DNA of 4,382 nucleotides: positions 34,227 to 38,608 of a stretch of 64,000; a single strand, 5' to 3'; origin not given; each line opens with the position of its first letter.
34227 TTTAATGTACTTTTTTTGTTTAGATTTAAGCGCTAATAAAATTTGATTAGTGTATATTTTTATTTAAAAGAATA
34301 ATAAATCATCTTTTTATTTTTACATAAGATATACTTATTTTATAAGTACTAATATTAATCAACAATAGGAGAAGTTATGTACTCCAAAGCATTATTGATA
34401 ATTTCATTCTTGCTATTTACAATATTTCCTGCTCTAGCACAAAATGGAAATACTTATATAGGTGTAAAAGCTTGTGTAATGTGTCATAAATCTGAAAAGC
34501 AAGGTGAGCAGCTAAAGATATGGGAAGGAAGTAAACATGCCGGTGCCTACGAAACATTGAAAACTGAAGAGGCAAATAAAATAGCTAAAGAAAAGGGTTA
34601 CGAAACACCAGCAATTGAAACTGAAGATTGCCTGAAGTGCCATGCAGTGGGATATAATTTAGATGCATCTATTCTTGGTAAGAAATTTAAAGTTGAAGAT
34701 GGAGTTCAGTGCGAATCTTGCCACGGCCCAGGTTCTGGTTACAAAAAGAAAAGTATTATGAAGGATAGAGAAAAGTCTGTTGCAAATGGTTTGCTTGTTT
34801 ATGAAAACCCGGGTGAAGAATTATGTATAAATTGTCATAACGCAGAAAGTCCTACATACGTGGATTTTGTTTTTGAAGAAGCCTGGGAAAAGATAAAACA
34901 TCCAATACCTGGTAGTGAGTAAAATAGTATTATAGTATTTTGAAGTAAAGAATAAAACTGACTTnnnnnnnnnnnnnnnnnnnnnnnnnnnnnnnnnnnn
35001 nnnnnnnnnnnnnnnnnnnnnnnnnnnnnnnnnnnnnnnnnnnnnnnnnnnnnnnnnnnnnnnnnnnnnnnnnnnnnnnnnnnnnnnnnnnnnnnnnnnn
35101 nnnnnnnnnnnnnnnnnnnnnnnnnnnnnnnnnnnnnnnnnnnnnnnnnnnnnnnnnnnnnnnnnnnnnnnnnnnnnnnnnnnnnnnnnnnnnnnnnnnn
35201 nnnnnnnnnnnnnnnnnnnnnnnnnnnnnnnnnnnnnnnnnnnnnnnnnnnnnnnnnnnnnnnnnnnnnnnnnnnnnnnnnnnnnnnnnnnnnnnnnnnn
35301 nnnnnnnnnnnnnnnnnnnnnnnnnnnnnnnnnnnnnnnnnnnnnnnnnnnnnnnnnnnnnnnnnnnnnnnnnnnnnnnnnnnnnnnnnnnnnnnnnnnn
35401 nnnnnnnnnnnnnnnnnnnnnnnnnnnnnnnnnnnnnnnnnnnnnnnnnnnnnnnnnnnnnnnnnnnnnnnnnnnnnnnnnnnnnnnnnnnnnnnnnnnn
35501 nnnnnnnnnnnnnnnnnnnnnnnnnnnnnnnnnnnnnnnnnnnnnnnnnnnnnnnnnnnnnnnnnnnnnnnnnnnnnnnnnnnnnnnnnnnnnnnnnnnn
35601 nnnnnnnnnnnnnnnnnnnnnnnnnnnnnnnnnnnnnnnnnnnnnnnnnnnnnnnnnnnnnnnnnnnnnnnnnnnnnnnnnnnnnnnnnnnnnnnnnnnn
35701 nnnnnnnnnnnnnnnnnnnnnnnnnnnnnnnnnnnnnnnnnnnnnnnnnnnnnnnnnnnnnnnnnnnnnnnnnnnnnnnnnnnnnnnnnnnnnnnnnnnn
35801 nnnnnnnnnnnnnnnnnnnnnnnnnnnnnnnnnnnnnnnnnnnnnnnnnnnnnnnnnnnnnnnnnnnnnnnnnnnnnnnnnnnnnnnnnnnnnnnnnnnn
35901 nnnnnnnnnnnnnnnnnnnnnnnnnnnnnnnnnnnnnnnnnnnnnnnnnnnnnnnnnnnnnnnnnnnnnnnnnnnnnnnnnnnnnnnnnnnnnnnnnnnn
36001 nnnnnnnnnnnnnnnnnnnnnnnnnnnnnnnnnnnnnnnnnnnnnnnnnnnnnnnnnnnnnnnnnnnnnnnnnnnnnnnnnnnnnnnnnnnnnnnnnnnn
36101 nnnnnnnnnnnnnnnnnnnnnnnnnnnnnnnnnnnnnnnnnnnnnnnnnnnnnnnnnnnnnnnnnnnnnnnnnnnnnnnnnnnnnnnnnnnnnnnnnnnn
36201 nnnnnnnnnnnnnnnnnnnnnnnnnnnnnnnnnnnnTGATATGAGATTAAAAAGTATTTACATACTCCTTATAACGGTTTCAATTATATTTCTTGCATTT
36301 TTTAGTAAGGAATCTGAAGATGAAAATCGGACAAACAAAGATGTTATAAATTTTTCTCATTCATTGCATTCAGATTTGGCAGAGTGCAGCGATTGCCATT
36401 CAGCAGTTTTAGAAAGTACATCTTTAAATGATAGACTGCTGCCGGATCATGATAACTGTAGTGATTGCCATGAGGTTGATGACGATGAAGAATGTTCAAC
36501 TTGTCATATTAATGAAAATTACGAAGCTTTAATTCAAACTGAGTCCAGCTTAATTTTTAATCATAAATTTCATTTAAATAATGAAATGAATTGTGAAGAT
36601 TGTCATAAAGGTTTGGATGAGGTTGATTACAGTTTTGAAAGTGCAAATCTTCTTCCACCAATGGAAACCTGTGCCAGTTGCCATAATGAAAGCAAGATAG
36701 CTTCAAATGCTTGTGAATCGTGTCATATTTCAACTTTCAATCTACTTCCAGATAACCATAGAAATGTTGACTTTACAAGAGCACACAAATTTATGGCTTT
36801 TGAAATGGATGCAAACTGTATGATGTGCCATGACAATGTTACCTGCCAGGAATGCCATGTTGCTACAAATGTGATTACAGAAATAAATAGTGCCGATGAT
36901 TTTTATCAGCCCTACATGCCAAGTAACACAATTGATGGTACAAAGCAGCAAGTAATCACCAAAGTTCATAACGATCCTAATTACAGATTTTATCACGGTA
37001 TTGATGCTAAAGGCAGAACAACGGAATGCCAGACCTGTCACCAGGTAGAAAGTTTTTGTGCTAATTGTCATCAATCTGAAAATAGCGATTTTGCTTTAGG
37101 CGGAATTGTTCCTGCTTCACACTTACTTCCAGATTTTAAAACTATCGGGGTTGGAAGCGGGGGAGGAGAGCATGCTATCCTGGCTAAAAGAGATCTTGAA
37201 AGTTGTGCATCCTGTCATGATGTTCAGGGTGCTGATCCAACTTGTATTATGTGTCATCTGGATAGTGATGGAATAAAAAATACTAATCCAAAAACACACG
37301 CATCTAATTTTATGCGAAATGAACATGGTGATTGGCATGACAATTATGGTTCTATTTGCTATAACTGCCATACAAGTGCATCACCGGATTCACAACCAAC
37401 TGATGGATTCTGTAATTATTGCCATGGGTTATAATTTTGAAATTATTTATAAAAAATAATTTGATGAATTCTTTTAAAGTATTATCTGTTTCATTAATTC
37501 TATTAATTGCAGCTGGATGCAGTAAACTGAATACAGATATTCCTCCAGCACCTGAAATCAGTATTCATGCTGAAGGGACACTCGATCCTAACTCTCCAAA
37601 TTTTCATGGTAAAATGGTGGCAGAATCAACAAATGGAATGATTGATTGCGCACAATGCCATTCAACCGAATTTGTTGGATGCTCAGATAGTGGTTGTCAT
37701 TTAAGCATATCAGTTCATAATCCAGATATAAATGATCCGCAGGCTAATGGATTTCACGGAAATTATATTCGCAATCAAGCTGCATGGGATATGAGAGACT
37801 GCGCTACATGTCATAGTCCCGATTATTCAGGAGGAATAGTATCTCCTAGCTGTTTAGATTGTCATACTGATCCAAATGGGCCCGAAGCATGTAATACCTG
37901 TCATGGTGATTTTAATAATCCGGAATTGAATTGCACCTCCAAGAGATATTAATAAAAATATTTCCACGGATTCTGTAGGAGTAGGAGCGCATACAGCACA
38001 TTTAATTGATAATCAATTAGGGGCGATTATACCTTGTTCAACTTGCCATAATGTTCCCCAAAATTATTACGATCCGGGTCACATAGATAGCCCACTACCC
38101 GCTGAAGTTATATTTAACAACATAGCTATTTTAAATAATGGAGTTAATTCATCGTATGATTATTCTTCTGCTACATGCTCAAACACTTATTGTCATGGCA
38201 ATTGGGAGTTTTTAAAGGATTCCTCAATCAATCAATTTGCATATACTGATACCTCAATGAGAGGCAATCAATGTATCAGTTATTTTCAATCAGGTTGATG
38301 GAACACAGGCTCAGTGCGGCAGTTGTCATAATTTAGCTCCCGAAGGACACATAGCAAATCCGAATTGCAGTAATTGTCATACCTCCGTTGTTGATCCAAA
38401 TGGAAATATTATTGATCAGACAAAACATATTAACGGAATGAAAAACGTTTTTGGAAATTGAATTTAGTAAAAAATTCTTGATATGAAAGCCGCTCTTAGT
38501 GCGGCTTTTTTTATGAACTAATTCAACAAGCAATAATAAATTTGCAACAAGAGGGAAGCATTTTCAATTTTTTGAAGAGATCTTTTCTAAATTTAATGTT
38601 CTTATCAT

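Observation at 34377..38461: Four-gene porin-cytochrome-like operon (4-haem, beta-barrel, 14-haem, 9-site lipoprotein cytochrome)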

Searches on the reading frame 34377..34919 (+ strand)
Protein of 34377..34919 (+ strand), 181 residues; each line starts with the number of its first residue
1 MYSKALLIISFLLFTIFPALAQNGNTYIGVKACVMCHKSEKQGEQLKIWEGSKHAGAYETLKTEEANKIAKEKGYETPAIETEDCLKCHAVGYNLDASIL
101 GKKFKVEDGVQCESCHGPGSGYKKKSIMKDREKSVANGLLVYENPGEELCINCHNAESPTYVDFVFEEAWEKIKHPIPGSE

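Call 8: search_protein_families(library=pfam, proteins=[window:34377-34919:+], max_evalue=0.1)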
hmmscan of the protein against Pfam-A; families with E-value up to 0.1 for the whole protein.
window:34377-34919:+ (181 aa): 13 families
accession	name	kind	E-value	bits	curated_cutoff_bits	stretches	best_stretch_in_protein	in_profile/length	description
PF13435.11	Cytochrome_C554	-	4.5e-19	69.6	20.8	1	32-117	1-84/84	Cytochrome c554 and c-prime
PF22113.1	Mtrc-MtrF_II-IV_dom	-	4.7e-09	36.4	30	1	22-158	20-167/176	Outer membrane cytochrome MtrC/MtrF-like, domains II/IV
PF09699.15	Paired_CXXCH_1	-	1.2e-08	34.9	20.6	1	106-157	4-39/41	Doubled CXXCH motif (Paired_CXXCH_1)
PF14522.11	Cytochrome_C7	-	6e-07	29.6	24.8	2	103-158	6-52/67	Cytochrome c7 and related cytochrome c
PF14537.11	Cytochrom_c3_2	-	2.8e-05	25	25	1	107-157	4-36/79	Cytochrome c3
PF03264.19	Cytochrom_NNT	-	0.0024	18.1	24.1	0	102-155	118-165/174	NapC/NirT cytochrome c family, N-terminal region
PF11575.13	FhuF_C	-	0.0025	18.1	20.5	0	140-154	6-20/21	FhuF 2Fe-2S C-terminal domain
PF13442.11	Cytochrome_CBB3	-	0.0039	17.9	27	0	31-52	12-30/68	Cytochrome C oxidase, cbb3-type, subunit III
PF06692.16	MNSV_P7B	-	0.012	16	22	1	2-28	13-40/61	Melon necrotic spot virus P7B protein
PF00684.25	DnaJ_CXXCXGXG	-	0.014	16.1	32.7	1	81-124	14-56/65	DnaJ central domain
PF02085.21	Cytochrom_CIII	-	0.018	15.8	22.9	0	84-158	32-86/101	Class III cytochrome C family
PF22678.1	Cytochrom_c_NrfB-like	-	0.041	14.8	27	0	112-158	1-44/89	Cytochrome c-type protein NrfB-like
PF05495.17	zf-CHY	-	0.072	14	31.3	0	111-155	20-63/68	CHY zinc finger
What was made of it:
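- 34377..34922 (+): g1: secreted tetrahaem cytochrome c (181 aa), c554-like; putative periplasmic shuttle; orthologue of IALB_1840. Pfam Cytochrome_C554 E=4.5e-19 (call 8).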

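Call 9: search_protein_families(library=ncbifam, proteins=[window:34377-34919:+], max_evalue=0.1)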
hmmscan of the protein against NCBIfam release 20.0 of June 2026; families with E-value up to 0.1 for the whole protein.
window:34377-34919:+ (181 aa): 14 families
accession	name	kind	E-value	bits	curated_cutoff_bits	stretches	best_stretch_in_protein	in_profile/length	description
NF041198.1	UshA_like_PCGU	equivalog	3.3e-19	68.8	275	1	23-158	401-512/519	UshA-like (seleno)protein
NF043010.1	Cyt554_Nsmonas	equivalog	2.7e-17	62.9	400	1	8-125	9-124/238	cytochrome c-550 CycA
TIGR03507.1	decahem_SO1788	subfamily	4.8e-08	31.9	209.3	1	24-164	175-312/672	OmcA/MtrC family decaheme c-type cytochrome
TIGR03508.1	decahem_SO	subfamily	4.9e-08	32.8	192.2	1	83-157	3-80/258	DmsE family decaheme c-type cytochrome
NF041028.1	decahem_GSU2203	exception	5.8e-08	32.3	325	1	75-157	29-111/317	GSU2203 family decaheme c-type cytochrome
TIGR01905.1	paired_CXXCH_1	subfamily_domain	1.7e-06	27.9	25.2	0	134-157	18-39/41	doubled CXXCH domain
TIGR03153.1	cytochr_NrfH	equivalog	0.00066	19.7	134.2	1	32-116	54-133/138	cytochrome c nitrite reductase small subunit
NF045722.1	c3_cytochr_TmcA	equivalog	0.0032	17.3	114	1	81-154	56-124/125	acidic tetraheme cytochrome c3 TmcA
NF045713.1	CxxCH_16_HmcA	equivalog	0.013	14.2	400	1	31-122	175-258/541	sulfate respiration complex hexadecaheme cytochrome HmcA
NF043069.1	T4HPD_activ_SAM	equivalog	0.014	14.8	425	0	32-108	30-108/299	trans-4-hydroxy-L-proline dehydratase activase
NF041895.1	choice_anch_V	domain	0.024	14.7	42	0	107-126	22-40/150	choice-of-anchor V domain-containing protein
NF040971.1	cytc_ExtS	equivalog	0.03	13.6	100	0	19-46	76-103/262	selenite/tellurite reduction operon c-type cytochrome lipoprotein ExtS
NF033196.2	c_type_nonphoto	exception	0.038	14.1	70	0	102-133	20-51/98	c-type cytochrome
TIGR01904.2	GSu_C4xC__C2xCH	domain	0.062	13.1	27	0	31-44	50-63/73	CxxxxCH/CxxCH domain c-type cytochrome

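Call 43: search_solved_structures(query=window:34377-34919:+, max_evalue=1)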
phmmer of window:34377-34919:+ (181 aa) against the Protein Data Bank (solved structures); distinct sequences matched with E-value up to 1: 6.
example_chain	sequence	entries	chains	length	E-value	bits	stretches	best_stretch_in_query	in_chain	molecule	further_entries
1bvb_A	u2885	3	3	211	2.1e-09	40.5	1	27-124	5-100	CYTOCHROME C-554 | CYTOCHROME C554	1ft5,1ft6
6i5b_A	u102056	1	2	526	3.5e-06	30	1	76-124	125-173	Uncharacterized protein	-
7tfs_A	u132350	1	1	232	0.01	18.8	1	31-94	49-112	Cytochrome c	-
6qvm_A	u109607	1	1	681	0.15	15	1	84-120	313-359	Multiheme cytochrome cf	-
6r2q_A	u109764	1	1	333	0.52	13.2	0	108-124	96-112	Cystathionine beta-synthase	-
8rv0_Y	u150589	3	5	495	0.81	12.6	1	107-168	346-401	Octaheme cytochrome c nitrite reductase | Octaheme nitrite c cytochrome c reductase | Octaheme nitrite reductase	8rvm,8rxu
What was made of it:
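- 34377..34922 (+): Best PDB relative is Nitrosomonas cytochrome c554, 1bvb, E=2e-9 (call 43).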

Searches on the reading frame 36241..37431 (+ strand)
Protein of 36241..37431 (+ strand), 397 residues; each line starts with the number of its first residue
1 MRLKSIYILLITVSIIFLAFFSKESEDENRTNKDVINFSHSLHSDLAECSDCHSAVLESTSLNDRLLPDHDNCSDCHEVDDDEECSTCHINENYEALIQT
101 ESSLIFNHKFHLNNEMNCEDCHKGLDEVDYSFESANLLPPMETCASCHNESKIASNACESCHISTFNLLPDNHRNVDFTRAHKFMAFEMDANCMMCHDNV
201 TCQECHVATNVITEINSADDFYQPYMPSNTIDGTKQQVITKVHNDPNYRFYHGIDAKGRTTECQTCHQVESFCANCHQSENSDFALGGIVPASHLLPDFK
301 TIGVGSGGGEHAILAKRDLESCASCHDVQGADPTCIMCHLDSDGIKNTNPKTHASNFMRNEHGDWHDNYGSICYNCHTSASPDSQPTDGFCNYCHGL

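Call 8: search_protein_families(library=pfam, proteins=[window:36241-37431:+], max_evalue=0.1)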
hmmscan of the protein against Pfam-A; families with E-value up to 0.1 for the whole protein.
window:36241-37431:+ (397 aa): 6 families
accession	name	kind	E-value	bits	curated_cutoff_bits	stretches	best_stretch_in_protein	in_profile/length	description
PF14522.11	Cytochrome_C7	-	6.9e-17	61.5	24.8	3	105-162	2-66/67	Cytochrome c7 and related cytochrome c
PF02085.21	Cytochrom_CIII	-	1.1e-09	38.9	22.9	3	26-82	11-58/101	Class III cytochrome C family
PF14537.11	Cytochrom_c3_2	-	2.2e-07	31.7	25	0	72-149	8-79/79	Cytochrome c3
PF22113.1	Mtrc-MtrF_II-IV_dom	-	5e-07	29.8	30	2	154-328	5-129/176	Outer membrane cytochrome MtrC/MtrF-like, domains II/IV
PF12773.13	DZR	-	0.03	14.9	27.3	1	116-161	13-44/45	Double zinc ribbon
PF00684.25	DnaJ_CXXCXGXG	-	0.036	14.7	32.7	1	116-162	16-62/65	DnaJ central domain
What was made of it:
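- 36241..37434 (+): g3: 14-haem cytochrome c (397 aa), 4 nt after the barrel gene; proposed haem wire inserted in the barrel; orthologue of IALB_1838. Cytochrome_C7 / c3 domains (call 8).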

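Call 9: search_protein_families(library=ncbifam, proteins=[window:36241-37431:+], max_evalue=0.1)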
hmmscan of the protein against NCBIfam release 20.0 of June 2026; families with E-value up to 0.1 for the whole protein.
window:36241-37431:+ (397 aa): 3 families
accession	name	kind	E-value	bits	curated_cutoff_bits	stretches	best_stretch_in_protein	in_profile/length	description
TIGR04257.1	nanowire_3heme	domain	7.7e-09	35.6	40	2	99-162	8-74/75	c(7)-type cytochrome triheme domain-containing protein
NF043011.1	CytC7_Geobact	equivalog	0.00047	20.6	120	2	101-162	30-88/89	cytochrome c7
NF038038.1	cytoc_DsrJ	equivalog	0.0068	16.7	100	0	182-211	82-113/121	sulfate reduction electron transfer complex DsrMKJOP subunit DsrJ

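Call 42: search_solved_structures(query=window:36241-37431:+, max_evalue=1, show_alignments=1)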
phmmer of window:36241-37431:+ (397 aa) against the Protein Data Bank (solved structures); distinct sequences matched with E-value up to 1: 26.
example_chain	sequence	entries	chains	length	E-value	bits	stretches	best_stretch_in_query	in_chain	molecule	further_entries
8k9e_A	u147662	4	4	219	6.5e-09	38.6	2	97-160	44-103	Cytochrome c7-like domain-containing protein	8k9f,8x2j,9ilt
6lod_A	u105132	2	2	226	8.1e-08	34.9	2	106-150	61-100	MULTIHEME_CYTC domain-containing protein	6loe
6f0k_A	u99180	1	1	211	3.9e-07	32.7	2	106-197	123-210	Cytochrome c family protein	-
3oue_A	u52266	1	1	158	2.1e-05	27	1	37-162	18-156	Cytochrome c family protein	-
6btm_A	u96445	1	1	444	8e-05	25.1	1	90-157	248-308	Alternative Complex III subunit A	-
3h33_A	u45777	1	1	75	0.0024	20.2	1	103-163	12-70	Cytochrome c7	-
1ehj_A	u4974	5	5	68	0.0028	20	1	32-90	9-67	CYTOCHROME C7 | CYTOCHROME C551.5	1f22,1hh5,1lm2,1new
1kwj_A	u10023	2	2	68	0.011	18.1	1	36-90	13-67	cytochrome c7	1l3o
3sj0_X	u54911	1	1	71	0.015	17.6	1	103-162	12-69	CYTOCHROME C7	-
3h34_A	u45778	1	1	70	0.026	16.8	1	34-90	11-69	Cytochrome c7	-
1rwj_A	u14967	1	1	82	0.04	16.2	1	103-162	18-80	Cytochrome c family protein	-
3sel_X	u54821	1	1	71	0.042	16.1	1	103-162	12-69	CYTOCHROME C7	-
3sj1_X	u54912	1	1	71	0.051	15.9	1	103-162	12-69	CYTOCHROME C7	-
3sj4_X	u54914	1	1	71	0.051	15.8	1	103-162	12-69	CYTOCHROME C7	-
4haj_A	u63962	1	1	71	0.051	15.8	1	102-162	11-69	PpcA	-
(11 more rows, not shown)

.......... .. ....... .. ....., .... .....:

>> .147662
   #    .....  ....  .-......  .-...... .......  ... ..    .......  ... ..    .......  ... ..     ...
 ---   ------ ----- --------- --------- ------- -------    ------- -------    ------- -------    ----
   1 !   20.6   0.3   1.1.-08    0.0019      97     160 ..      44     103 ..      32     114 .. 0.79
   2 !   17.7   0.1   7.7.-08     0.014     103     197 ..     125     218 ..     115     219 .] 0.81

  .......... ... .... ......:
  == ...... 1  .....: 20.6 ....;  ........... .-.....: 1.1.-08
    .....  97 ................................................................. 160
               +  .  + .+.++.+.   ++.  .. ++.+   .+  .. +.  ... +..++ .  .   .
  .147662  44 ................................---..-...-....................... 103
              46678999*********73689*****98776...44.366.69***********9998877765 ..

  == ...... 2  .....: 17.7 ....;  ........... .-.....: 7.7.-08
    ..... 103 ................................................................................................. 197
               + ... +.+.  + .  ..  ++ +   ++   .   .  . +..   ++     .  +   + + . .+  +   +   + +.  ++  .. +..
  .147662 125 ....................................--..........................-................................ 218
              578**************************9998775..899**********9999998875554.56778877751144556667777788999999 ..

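Call 60: find_homologous_proteins(query=window:36241-37431:+)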
Query window:36241-37431:+ (397 aa): 620 proteins with E <= 0.001 among 1647 candidates; the best 120 are listed.
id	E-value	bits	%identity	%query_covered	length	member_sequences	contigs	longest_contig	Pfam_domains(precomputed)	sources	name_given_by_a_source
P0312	1.3e-258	876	93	100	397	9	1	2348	PF14537.12,PF02085.22,PF14522.12,PF22113.2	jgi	-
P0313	1.4e-256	869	91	100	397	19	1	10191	PF14537.12,PF02085.22,PF14522.12,PF22113.2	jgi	jgi:hypothetical protein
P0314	3.0e-251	852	89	100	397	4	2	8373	PF14537.12,PF02085.22,PF14522.12,PF22113.2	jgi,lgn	jgi:hypothetical protein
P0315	1.4e-216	737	77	100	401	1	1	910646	PF14537.12,PF02085.22,PF14522.12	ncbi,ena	-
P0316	5.2e-204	696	72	99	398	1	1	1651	PF14537.12,PF02085.22,PF14522.12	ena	-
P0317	6.0e-203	692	74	99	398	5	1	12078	PF14537.12,PF14522.12,PF22113.2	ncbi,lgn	-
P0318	2.4e-202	690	73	99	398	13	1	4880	PF14537.12,PF02085.22,PF14522.12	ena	-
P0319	2.9e-202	690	72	99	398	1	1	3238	PF14537.12,PF02085.22,PF14522.12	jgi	jgi:hypothetical protein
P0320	1.5e-201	688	71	99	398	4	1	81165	PF14537.12,PF14522.12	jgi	jgi:hypothetical protein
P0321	3.1e-201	687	72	99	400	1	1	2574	PF14537.12,PF02085.22,PF14522.12,PF22113.2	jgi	-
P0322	3.9e-201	687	72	99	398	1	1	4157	PF14537.12,PF14522.12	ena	-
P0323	1.7e-200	684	71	99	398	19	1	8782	PF14537.12,PF14522.12,PF22113.2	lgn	-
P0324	4.5e-200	683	72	99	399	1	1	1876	PF14537.12,PF02085.22,PF14522.12,PF22113.2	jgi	-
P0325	5.9e-200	683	70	99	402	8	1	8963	PF14537.12,PF02085.22,PF14522.12,PF22113.2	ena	-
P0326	1.2e-199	682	71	99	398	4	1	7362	PF14537.12,PF02085.22,PF14522.12,PF22113.2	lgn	-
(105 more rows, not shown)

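Call 69: predict_structure(alignment_id=A4)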
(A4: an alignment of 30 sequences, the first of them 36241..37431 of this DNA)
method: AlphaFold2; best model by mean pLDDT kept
length: 397 residues; sequences in the alignment: 30
mean_pLDDT: 47.6   pTM: 0.36
mean pLDDT of the five models: 47.6, 38.1, 35.8, 35.1, 33.2
residues with pLDDT >= 90: 9; 70-90: 99; 50-70: 31; < 50: 258
segments of 3 or more residues with pLDDT < 50: 23-26, 131-136, 149-151, 153-397
pLDDT, mean of each block of 10 residues (from residue 1): 85 85 55 80 85 87 80 86 85 78 70 78 68 49 55 39 33 30 28 24 24 26 25 28 33 36 31 29 27 36 32 33 24 25 34 36 34 34 41 33
secondary structure, 60 per line:
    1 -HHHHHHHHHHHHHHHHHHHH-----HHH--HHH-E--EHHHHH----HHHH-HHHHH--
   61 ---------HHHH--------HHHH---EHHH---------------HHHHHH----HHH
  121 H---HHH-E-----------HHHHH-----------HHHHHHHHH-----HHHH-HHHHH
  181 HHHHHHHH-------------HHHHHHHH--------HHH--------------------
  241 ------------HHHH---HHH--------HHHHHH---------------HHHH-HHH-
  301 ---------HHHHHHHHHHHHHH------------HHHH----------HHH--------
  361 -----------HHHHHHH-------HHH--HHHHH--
elements in order: H2-21 H40-44 H49-52 H54-58 H70-73 H82-85 H108-113 H118-121 H141-145 H157-165 H171-174 H176-188 H202-209 H253-256 H271-276 H292-295 H310-323 H336-339 H372-378 H391-395
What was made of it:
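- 36241..37434 (+): The structure model failed, pLDDT 47.6 (call 69).
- No multimer could be modelled, and the g3 monomer model failed (pLDDT 47.6, call 69).
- Tried and rejected: The AF2 model of the 14-haem g3, built from a 30-sequence alignment, was unusable (mean pLDDT 47.6; residues 153-397 below 50; call 69).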

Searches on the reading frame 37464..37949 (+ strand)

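Call 8: search_protein_families(library=pfam, proteins=[window:37464-37949:+], max_evalue=0.1)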
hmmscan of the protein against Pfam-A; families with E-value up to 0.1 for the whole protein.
window:37464-37949:+ (162 aa): 2 families
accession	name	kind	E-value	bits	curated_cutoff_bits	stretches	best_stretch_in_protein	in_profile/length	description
PF22113.1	Mtrc-MtrF_II-IV_dom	-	0.013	15.5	30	1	54-120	23-91/176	Outer membrane cytochrome MtrC/MtrF-like, domains II/IV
PF14522.11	Cytochrome_C7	-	0.017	15.4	24.8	0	58-135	12-67/67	Cytochrome c7 and related cytochrome c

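Call 9: search_protein_families(library=ncbifam, proteins=[window:37464-37949:+], max_evalue=0.1)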
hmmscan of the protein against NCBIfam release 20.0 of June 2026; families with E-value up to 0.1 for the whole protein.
window:37464-37949:+ (162 aa): 0 families

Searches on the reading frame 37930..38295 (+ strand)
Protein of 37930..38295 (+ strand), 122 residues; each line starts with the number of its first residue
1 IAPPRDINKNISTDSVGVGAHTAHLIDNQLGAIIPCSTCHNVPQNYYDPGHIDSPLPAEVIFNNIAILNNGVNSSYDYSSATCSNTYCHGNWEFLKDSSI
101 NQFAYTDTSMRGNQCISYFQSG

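Call 8: search_protein_families(library=pfam, proteins=[window:37930-38295:+], max_evalue=0.1)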
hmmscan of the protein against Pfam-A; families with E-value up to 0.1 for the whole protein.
window:37930-38295:+ (122 aa): 1 family
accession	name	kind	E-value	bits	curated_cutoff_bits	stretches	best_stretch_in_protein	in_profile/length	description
PF09698.15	GSu_C4xC__C2xCH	-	0.0035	18.5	21.7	1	82-91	1-10/36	Geobacter CxxxxCH...CXXCH motif (GSu_C4xC__C2xCH)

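Call 9: search_protein_families(library=ncbifam, proteins=[window:37930-38295:+], max_evalue=0.1)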
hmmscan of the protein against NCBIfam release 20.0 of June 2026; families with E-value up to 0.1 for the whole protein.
window:37930-38295:+ (122 aa): 1 family
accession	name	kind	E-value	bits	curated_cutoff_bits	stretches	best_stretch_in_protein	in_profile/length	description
TIGR01904.2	GSu_C4xC__C2xCH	domain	4.9e-08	32.6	27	1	69-90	10-31/73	CxxxxCH/CxxCH domain c-type cytochrome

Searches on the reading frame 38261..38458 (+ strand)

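Call 8: search_protein_families(library=pfam, proteins=[window:38261-38458:+], max_evalue=0.1)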
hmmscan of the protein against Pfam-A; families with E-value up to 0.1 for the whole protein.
window:38261-38458:+ (66 aa): 6 families
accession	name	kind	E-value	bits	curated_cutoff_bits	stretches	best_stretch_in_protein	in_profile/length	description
PF09086.16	DUF1924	-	0.0017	19.1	22.5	1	31-61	24-54/96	Domain of unknown function (DUF1924)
PF02085.21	Cytochrom_CIII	-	0.0017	19.1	22.9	1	5-44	19-57/101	Class III cytochrome C family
PF14522.11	Cytochrome_C7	-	0.0054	17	24.8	1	15-41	40-67/67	Cytochrome c7 and related cytochrome c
PF07627.16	PSCyt3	-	0.013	16.2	27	1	29-53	64-87/98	Protein of unknown function (DUF1588)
PF13435.11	Cytochrome_C554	-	0.04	15.3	20.8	0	30-59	45-76/84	Cytochrome c554 and c-prime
PF14537.11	Cytochrom_c3_2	-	0.045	14.6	25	1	16-46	6-39/79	Cytochrome c3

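Call 9: search_protein_families(library=ncbifam, proteins=[window:38261-38458:+], max_evalue=0.1)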
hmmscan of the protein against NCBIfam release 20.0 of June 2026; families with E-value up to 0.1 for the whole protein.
window:38261-38458:+ (66 aa): 7 families
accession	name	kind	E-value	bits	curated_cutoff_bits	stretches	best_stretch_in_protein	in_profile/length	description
NF045713.1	CxxCH_16_HmcA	equivalog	0.0029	16.3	400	1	15-48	360-394/541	sulfate respiration complex hexadecaheme cytochrome HmcA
NF045784.1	9HemeCytC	equivalog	0.0052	16.1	640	1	17-47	254-283/328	nine-heme cytochrome c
TIGR04257.1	nanowire_3heme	domain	0.008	16.3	40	0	16-41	51-75/75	c(7)-type cytochrome triheme domain-containing protein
TIGR01905.1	paired_CXXCH_1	subfamily_domain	0.0083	16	25.2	0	16-24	6-14/41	doubled CXXCH domain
NF040968.1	FeS_ExtO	equivalog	0.038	12.8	200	1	6-43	11-48/416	selenite/tellurite reduction operon b-type cytochrome iron-sulfur cluster-binding subunit ExtO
NF053632.1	heli_RadD_YejH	equivalog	0.038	12.3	720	1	20-52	430-462/573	DNA repair helicase RadD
NF040967.1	cytc_ExtN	equivalog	0.04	12.8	200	1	6-43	11-48/415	selenite/tellurite reduction operon c-type cytochrome ExtN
